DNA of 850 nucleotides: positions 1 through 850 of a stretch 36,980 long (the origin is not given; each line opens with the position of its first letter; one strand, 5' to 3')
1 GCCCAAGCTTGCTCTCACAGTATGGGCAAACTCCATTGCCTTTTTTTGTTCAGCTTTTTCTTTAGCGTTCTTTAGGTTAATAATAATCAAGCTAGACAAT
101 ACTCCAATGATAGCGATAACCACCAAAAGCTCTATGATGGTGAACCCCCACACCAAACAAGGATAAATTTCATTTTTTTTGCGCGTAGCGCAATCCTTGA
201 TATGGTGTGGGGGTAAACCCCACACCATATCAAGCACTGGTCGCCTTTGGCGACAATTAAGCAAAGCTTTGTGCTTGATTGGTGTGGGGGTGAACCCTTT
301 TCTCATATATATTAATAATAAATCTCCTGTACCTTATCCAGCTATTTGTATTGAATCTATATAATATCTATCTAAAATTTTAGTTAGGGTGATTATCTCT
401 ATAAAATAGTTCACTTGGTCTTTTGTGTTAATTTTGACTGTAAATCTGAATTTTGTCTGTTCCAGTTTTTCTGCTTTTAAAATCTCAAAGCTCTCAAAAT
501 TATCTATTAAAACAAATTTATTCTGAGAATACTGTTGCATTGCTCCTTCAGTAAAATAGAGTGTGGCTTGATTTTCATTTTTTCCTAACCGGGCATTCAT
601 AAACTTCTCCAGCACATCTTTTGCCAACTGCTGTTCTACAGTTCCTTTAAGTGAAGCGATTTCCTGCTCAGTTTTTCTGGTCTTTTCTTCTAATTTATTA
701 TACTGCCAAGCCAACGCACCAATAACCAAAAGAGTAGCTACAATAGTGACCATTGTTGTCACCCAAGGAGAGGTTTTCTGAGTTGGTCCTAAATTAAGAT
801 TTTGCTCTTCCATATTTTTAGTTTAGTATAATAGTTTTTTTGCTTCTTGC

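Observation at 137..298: Four alternately oriented G-rich repeats form mutually exclusive helices over the start codon and cleavage site of a pilin gene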

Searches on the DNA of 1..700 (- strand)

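Call 30: search_rna_families(source=window, start=1, end=700, threshold=evalue, max_evalue=10, show_alignments=3)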
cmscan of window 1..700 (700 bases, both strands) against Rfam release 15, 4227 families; matches with E-value up to 10: 8.
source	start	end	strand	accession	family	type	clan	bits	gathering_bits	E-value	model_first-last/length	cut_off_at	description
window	187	245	-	RF03356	mir-4782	Gene; miRNA;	-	25.7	100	0.024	1-79/79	no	mir-4782 microRNA precursor family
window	547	648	-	RF02183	ST7-OT3_1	Gene; lncRNA;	-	17.9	50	2.9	1-79/79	no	ST7 overlapping transcript 3 conserved region 1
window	130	227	+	RF04013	mir-4818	Gene; miRNA;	-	17.6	92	1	1-90/90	no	mir-4818 microRNA precursor family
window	499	526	+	RF00151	SNORD58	Gene; snRNA; snoRNA; CD-box;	CL00064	15.9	42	2.4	33-60/65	no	Small nucleolar RNA SNORD58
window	87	220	+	RF03099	RAGATH-23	Gene; sRNA;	-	14.7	92.6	6.5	1-99/99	no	RAGATH-23 RNA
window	197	282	-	RF01472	rli40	Gene; sRNA;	-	13.6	100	0.71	1-263/263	no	Listeria sRNA rli40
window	1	49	-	RF01734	Fluoride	Cis-reg; riboswitch;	-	13.5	34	0.69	1-27/64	3'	Fluoride riboswitch aptamer (crcB RNA motif)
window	248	345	+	RF01295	SCARNA7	Gene; snRNA; snoRNA; scaRNA;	-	12.8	65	0.7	1-330/330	no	Small Cajal body-specific RNA 7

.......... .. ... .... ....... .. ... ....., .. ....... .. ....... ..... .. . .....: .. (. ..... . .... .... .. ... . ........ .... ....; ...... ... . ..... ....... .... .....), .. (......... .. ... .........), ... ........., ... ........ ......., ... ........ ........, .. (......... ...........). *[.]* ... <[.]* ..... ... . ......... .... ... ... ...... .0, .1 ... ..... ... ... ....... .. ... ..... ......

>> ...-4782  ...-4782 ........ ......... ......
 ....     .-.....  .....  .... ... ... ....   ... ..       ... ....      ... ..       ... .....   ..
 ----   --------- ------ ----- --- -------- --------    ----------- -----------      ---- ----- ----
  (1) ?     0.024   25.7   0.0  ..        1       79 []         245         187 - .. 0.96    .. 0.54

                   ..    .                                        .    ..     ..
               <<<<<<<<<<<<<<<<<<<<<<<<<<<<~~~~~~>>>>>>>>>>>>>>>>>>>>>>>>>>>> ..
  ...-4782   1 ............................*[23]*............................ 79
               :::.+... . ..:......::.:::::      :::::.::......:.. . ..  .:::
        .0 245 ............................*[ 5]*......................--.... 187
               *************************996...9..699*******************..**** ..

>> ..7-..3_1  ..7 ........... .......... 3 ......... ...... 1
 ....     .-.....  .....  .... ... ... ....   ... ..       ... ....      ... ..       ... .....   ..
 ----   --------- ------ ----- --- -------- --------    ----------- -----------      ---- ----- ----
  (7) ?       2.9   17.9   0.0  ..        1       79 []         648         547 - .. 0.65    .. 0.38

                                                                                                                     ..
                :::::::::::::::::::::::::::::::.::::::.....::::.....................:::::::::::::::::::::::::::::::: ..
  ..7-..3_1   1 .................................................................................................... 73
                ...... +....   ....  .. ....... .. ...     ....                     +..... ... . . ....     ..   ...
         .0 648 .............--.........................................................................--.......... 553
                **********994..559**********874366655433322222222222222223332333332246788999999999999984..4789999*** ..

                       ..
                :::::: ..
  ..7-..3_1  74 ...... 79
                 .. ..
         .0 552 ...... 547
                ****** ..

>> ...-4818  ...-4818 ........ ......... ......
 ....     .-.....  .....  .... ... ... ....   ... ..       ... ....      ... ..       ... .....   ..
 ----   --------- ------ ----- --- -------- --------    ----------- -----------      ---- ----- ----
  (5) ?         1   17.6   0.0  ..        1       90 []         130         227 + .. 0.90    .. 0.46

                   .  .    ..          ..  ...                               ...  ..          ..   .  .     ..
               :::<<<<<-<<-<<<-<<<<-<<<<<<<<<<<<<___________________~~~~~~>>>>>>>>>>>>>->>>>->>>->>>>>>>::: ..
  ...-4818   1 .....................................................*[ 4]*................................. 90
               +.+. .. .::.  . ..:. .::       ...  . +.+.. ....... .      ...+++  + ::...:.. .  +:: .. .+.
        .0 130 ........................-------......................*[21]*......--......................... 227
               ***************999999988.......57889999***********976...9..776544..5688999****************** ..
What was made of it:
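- On Cis-regulatory RNA (thermometer or riboswitch): Rfam gave no match (call 30).
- Tried and rejected: Rfam scan of 1-700 at E up to 10: only spurious miRNA-type hairpin matches (call 30).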

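Call 46: build_rna_model(alignment_id=A1, structure=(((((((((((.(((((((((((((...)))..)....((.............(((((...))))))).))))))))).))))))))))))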
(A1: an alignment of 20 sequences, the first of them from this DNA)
Model R1 built from alignment A1 (20 sequences, 90 columns); structure: as given.
model positions 74; base pairs 31; branch points 1; effective number of sequences 2.74; information 0.763 bits per position. Calibrated on 0.2 Mb of random sequence (short: E-values are rough).
structure used (alignment columns):
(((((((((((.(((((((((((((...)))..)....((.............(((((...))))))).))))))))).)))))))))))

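Call 47: search_with_rna_model(model_id=R1, source=window, filters=off, max_evalue=10, show_alignments=4)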
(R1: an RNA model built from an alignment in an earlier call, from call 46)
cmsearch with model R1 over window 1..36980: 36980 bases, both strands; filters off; matches with E-value up to 10: 26.
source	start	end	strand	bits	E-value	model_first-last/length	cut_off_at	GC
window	217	290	-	69.8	1.1e-14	1-74/74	no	0.51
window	145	213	+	68.6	2.1e-14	1-74/74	no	0.46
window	145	213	-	54.5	4.9e-11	1-74/74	no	0.46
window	217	290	+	44.6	1.2e-08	1-74/74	no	0.51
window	18622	18658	-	22.6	0.002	1-74/74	no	0.59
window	18622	18658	+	22.6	0.002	1-74/74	no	0.59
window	35951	36017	+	20.9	0.0053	1-74/74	no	0.67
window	26883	26915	-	19.6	0.011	1-74/74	no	0.61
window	26883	26915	+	19.6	0.011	1-74/74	no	0.61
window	35954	36014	-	17.6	0.032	1-74/74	no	0.67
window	21875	21933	-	16.7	0.053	1-74/74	no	0.36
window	16546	16576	+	15.5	0.1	1-74/74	no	0.55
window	16546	16576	-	15.5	0.1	1-74/74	no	0.55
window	17209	17309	-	14.5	0.17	1-74/74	no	0.31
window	32564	32637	-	13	0.42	1-74/74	no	0.28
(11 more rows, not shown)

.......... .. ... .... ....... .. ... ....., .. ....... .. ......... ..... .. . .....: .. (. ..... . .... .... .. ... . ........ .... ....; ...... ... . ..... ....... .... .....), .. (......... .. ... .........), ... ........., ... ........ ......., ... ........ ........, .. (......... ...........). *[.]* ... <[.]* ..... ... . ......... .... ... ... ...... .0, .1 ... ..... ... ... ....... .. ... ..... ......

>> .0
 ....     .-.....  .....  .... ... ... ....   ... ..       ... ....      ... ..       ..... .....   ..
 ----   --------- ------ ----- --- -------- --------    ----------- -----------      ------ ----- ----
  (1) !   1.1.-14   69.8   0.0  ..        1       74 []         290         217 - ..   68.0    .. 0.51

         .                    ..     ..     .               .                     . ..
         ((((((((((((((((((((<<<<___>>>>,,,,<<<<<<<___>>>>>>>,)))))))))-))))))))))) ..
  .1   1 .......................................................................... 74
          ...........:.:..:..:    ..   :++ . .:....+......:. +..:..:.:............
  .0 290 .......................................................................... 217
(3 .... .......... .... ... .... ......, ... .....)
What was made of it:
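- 218..290 (-): Unit A, a 73-nt palindromic element, forward on the minus strand. Ends are C5ACACCA and TGGTGTG4. The small hairpin lies at 259-269 and the GC hairpin at 240-254. Model R1 scores 69.8 bits on the minus strand against 44.6 on the plus strand (call 47).
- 145..213 (+): Unit B, a 69-nt palindromic element, forward on the plus strand and so head-to-head with unit A. The GC hairpin lies at 179-193. Model R1 scores 68.6 bits on the plus strand against 54.5 on the minus strand (call 47).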

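Call 48: search_with_rna_model(model_id=R1, sources=[L015, L016, L017, L018, L019, L020, L021, L022, L023, L024, L025, L026, L027, L028, L029, L030, L031, L032, L033, L034, L035, L036, L037, L038, L039, L040, L041, L042, L043, L044, L045, L046, L047, L048, L049, L050, L051, L052, L053, L054, L055, L056, L057, L058, L059, L060, L061, L062, L063, L064, L065, L066, L067, L068, L069, L070, L071, L072, L073, L074, L075, L076, L077, L078, L079, L080, L081, L082, L083, L084, L085, L086, L087, L088, L089, L090, L091, L092, L093, L094, L095, L096, L097, L098, L099, L100, L101, L102, L103, L104, L105, L106, L107, L108, L109, L110, L111, L112, L113, L114], max_evalue=0.0001, make_alignment=true)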
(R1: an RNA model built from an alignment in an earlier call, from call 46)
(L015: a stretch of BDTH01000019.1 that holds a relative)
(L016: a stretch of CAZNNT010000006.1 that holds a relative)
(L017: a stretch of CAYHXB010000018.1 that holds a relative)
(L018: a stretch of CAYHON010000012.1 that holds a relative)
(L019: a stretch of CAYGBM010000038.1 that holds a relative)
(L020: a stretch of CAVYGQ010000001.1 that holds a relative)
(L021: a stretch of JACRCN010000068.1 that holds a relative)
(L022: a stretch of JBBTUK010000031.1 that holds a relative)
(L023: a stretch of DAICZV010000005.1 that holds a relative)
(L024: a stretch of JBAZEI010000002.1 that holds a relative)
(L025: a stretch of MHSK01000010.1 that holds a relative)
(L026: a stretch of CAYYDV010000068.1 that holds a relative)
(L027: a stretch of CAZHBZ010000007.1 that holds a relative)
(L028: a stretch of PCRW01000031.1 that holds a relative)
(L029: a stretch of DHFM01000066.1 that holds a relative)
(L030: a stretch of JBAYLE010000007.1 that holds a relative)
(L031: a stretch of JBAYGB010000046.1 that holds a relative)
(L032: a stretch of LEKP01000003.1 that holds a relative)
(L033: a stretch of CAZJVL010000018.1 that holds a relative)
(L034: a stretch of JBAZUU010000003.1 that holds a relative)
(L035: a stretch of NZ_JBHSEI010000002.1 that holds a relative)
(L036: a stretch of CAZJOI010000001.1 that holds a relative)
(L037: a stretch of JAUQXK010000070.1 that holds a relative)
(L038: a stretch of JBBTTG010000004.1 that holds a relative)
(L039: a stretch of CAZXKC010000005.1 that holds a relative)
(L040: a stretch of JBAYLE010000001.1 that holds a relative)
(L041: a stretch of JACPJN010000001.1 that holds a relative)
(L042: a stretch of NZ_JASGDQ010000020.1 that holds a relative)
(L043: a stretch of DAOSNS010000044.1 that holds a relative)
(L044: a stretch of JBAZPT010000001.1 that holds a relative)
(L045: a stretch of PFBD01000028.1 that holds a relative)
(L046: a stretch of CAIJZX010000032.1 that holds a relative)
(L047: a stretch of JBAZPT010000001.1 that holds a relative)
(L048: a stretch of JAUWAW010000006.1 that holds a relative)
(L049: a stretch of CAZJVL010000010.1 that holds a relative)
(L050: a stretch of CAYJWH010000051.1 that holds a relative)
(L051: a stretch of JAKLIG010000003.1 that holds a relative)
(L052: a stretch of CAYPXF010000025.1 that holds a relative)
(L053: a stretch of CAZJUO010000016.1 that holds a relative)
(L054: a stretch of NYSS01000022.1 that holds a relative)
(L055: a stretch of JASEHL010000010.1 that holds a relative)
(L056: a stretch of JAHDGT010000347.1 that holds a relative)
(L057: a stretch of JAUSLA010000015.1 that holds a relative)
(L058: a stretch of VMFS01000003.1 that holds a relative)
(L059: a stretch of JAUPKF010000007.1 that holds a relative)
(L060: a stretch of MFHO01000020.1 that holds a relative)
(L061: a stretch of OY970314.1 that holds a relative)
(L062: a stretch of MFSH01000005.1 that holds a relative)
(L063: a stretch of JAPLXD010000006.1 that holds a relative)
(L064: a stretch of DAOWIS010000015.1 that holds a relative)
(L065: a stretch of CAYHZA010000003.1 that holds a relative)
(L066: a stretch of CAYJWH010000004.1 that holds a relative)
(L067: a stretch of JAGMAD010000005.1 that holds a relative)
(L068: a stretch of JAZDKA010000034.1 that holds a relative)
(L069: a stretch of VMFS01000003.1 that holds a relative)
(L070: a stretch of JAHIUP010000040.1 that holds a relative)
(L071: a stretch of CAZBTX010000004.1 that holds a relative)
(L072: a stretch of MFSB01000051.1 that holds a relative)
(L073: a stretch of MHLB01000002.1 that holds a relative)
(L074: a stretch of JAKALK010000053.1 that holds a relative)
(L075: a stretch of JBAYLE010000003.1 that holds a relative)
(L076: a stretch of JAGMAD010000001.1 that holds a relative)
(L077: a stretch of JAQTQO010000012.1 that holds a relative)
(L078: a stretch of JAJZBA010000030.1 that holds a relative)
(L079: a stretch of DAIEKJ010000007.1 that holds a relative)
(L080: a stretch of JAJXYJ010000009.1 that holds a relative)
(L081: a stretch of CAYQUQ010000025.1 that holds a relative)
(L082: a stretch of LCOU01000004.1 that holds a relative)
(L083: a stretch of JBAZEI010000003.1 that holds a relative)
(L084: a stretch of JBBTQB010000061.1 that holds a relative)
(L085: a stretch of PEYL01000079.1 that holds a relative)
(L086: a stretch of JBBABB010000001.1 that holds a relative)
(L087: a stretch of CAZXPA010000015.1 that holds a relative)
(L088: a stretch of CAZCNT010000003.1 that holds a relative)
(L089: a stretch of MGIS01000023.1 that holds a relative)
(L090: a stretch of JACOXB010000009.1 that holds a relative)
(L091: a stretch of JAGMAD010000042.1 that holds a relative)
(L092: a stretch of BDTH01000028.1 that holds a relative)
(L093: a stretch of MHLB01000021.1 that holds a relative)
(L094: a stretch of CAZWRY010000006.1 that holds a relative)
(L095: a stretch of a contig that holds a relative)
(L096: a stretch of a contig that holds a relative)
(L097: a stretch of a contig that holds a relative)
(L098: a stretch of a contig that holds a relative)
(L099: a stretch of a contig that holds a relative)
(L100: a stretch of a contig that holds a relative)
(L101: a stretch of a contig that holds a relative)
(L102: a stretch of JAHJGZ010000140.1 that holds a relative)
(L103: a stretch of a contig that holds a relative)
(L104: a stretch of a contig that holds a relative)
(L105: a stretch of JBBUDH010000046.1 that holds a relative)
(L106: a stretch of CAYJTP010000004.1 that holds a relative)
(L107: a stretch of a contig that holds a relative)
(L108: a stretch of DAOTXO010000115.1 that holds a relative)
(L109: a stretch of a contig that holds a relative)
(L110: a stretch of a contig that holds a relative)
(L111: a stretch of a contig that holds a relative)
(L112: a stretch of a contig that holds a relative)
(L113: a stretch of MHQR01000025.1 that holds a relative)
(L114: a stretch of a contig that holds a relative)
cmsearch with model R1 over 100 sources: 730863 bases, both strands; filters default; matches with E-value up to 0.0001: 142.
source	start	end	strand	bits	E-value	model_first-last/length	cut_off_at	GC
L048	5716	5789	+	97.1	6.6e-20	1-74/74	no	0.61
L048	7754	7827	-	85.7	3.5e-17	1-74/74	no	0.72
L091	5462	5535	+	85.4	4e-17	1-74/74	no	0.54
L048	6578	6651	+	84.5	6.5e-17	1-74/74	no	0.65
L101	1121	1194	+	84.1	8.1e-17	1-74/74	no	0.59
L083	7711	7785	+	83.8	9.8e-17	1-74/74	no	0.48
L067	6971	7041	+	81.9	2.8e-16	1-74/74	no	0.59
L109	3380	3453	-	76.8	4.5e-15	1-74/74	no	0.55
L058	4114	4188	-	75.6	8.6e-15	1-74/74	no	0.61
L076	2143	2213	-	71.5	8.4e-14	1-74/74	no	0.52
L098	3906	3976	-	71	1.1e-13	1-74/74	no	0.45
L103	7624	7685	+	68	5.7e-13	1-74/74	no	0.61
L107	4395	4469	+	66.9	1e-12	1-74/74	no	0.63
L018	6742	6871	-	64.9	3.2e-12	1-74/74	no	0.48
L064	3658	3727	+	64.7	3.6e-12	1-74/74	no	0.51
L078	480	547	-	64.7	3.6e-12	1-74/74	no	0.47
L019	3500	3573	+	64.7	3.7e-12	1-74/74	no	0.53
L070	3336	3421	-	63.4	7.3e-12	1-74/74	no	0.57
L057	5790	5863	+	62.7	1.1e-11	1-74/74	no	0.47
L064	3658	3727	-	61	2.8e-11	1-74/74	no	0.51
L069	6370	6455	-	60.9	2.9e-11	1-74/74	no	0.58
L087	435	499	-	58.1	1.4e-10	1-74/74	no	0.51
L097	6356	6423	-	57.6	1.7e-10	1-74/74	no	0.43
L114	3862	3925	+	57.1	2.4e-10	1-74/74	no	0.52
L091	5462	5535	-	56.8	2.8e-10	1-74/74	no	0.54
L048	5716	5789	-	56.5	3.2e-10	1-74/74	no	0.61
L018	5901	5965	-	56.4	3.4e-10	1-74/74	no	0.6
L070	3934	4001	+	56.2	3.8e-10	1-74/74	no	0.6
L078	480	547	+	56.1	4e-10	1-74/74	no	0.47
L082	3396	3453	+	56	4.2e-10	1-74/74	no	0.5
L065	2610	2674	+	55.9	4.4e-10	1-74/74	no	0.57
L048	7754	7827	+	55.9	4.6e-10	1-74/74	no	0.72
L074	3535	3601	+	55.6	5.5e-10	1-74/74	no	0.43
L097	6356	6423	+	55.5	5.5e-10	1-74/74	no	0.43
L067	6971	7041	-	55.1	6.8e-10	1-74/74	no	0.59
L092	121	187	+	54.8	8.1e-10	1-74/74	no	0.51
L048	6578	6651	-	54.8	8.3e-10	1-74/74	no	0.65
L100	7318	7392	-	54.6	9.1e-10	1-74/74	no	0.45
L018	5901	5965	+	54.6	9.3e-10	1-74/74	no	0.6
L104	6981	7042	-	53.8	1.4e-09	1-74/74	no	0.55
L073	557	615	-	53.5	1.7e-09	1-74/74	no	0.58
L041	1617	1694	-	53.5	1.7e-09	1-74/74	no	0.62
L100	7318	7392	+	53.5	1.7e-09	1-74/74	no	0.45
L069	6370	6455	+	53.2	1.9e-09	1-74/74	no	0.58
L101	1121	1194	-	53.1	2.1e-09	1-74/74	no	0.59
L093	1991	2048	+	53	2.2e-09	1-74/74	no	0.57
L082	3396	3453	-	52.8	2.4e-09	1-74/74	no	0.5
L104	6981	7042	+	52.4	3.2e-09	1-74/74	no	0.55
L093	1991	2048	-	52.4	3.2e-09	1-74/74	no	0.57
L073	557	615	+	51.9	4e-09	1-74/74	no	0.58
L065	2610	2674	-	51.9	4e-09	1-74/74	no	0.57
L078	5155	5222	-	51.9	4e-09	1-74/74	no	0.43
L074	3535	3601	-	51.9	4.1e-09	1-74/74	no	0.43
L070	3934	4001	-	51.3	5.8e-09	1-74/74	no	0.6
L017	4207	4273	+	51.2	6.1e-09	1-74/74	no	0.49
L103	7624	7685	-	51.1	6.4e-09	1-74/74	no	0.61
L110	2875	2942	+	51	6.6e-09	1-74/74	no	0.46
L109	3380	3453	+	50.9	6.9e-09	1-74/74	no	0.55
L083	7711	7785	-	50.7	8e-09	1-74/74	no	0.48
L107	4395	4469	-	50.6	8.2e-09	1-74/74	no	0.63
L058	4114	4188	+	50.6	8.4e-09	1-74/74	no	0.61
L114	3862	3925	-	50.2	1.1e-08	1-74/74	no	0.52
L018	6742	6871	+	50.1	1.1e-08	1-74/74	no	0.48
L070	3336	3421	+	50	1.1e-08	1-74/74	no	0.57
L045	6195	6263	+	49.9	1.2e-08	1-74/74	no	0.64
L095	4050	4120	+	49.6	1.4e-08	1-74/74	no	0.37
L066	6169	6233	+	49.2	1.8e-08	1-74/74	no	0.58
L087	435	499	+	48.7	2.4e-08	1-74/74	no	0.51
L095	4050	4120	-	48.7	2.4e-08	1-74/74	no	0.37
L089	139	204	+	48.5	2.6e-08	1-74/74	no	0.52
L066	6169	6233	-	48.4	2.7e-08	1-74/74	no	0.58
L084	943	1004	+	47.9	3.8e-08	1-74/74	no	0.52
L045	6195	6263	-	47.7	4e-08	1-74/74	no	0.64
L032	7416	7480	-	47.3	5.1e-08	1-74/74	no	0.46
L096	5520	5583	-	47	5.9e-08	1-74/74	no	0.48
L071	2107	2171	+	47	6e-08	1-74/74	no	0.65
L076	2143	2213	+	46.6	7.4e-08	1-74/74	no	0.52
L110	2875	2942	-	46.6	7.7e-08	1-74/74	no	0.46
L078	5155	5222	+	46.4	8.5e-08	1-74/74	no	0.43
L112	1276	1339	-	46.2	9.4e-08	1-74/74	no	0.59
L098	3906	3976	+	46.1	1e-07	1-74/74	no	0.45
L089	139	204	-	45.5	1.4e-07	1-74/74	no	0.52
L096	5520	5583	+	45.4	1.4e-07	1-74/74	no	0.48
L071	2107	2171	-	45.4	1.4e-07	1-74/74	no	0.65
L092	121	187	-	45.4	1.5e-07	1-74/74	no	0.51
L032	7416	7480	+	45.3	1.5e-07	1-74/74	no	0.46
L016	791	856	-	45.2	1.6e-07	1-74/74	no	0.56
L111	3473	3539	+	44.7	2.1e-07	1-74/74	no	0.48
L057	5790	5863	-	44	3.1e-07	1-74/74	no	0.47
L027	3820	3878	+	44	3.1e-07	1-74/74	no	0.44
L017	4207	4273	-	44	3.2e-07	1-74/74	no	0.49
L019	3500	3573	-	42.4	7.6e-07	1-74/74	no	0.53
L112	1276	1339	+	42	9.3e-07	1-74/74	no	0.59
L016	791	856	+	41.9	9.9e-07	1-74/74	no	0.56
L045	7751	7819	-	41.1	1.6e-06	1-74/74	no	0.64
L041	1617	1694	+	41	1.6e-06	1-74/74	no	0.62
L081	6290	6374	+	40.1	2.7e-06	1-74/74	no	0.39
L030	1266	1334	-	39.6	3.6e-06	1-74/74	no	0.33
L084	943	1004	-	39.5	3.6e-06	1-74/74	no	0.52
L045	7751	7819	+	39.3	4.2e-06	1-74/74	no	0.64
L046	2509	2577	-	38.9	5.2e-06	1-74/74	no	0.52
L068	4345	4409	-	38.8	5.5e-06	1-74/74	no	0.48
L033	3340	3424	+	38.5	6.4e-06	1-74/74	no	0.44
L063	4174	4253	+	38.4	6.7e-06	1-74/74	no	0.38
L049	6971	7055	-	38.4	6.7e-06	1-74/74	no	0.39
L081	6290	6374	-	38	8.5e-06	1-74/74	no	0.39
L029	6223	6302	+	38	8.6e-06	1-74/74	no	0.32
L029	6223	6302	-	38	8.7e-06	1-74/74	no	0.32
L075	6971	7036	-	37.9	8.9e-06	1-74/74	no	0.38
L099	1917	1975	-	37.7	9.8e-06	1-74/74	no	0.66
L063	4174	4253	-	37.7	1e-05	1-74/74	no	0.38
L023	6696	6766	-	37.4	1.2e-05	1-74/74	no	0.55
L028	6809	6888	-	37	1.5e-05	1-74/74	no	0.32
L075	5489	5552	-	36.5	1.9e-05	1-74/74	no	0.42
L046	2509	2577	+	36.4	2e-05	1-74/74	no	0.52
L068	4345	4409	+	36.4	2.1e-05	1-74/74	no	0.48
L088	1270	1333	-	36.3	2.2e-05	1-74/74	no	0.52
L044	2379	2458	+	36.2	2.3e-05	1-74/74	no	0.38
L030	1266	1334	+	36.2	2.3e-05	1-74/74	no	0.33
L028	6809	6888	+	36.2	2.3e-05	1-74/74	no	0.32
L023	6696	6766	+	35.9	2.7e-05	1-74/74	no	0.55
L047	7521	7601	+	35.9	2.8e-05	1-74/74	no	0.35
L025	2104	2174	-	35.8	2.8e-05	1-74/74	no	0.41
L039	647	709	-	35.7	3e-05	1-74/74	no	0.46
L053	2484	2545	+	35.4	3.6e-05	1-74/74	no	0.44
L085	588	647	-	35.3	3.7e-05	1-74/74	no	0.45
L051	6115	6182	-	35.3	3.8e-05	1-74/74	no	0.4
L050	1100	1164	-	35.2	4.1e-05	1-74/74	no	0.62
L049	6971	7055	+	35.1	4.3e-05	1-74/74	no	0.39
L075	6971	7036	+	35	4.4e-05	1-74/74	no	0.38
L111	3473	3539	-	35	4.4e-05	1-74/74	no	0.48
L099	1917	1975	+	34.9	4.6e-05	1-74/74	no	0.66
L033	3340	3424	-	34.8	4.9e-05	1-74/74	no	0.44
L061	2227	2290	-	34.7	5.4e-05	1-74/74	no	0.42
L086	2861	2935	-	34.5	5.9e-05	1-74/74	no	0.4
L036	1821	1901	+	34.2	6.8e-05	1-74/74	no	0.33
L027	3820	3878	-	34.1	7.1e-05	1-74/74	no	0.44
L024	7075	7137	+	33.9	7.9e-05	1-74/74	no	0.43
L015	1900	1979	+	33.9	8.2e-05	1-74/74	no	0.41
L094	2167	2231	-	33.9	8.2e-05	1-74/74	no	0.4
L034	7660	7724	+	33.7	9e-05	1-74/74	no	0.57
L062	1451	1512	-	33.6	9.8e-05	1-74/74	no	0.47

Alignment A2: 142 matches aligned to the model, 201 columns, each read 5' to 3' on its own strand. Consensus structure (alignment columns), stored with it:
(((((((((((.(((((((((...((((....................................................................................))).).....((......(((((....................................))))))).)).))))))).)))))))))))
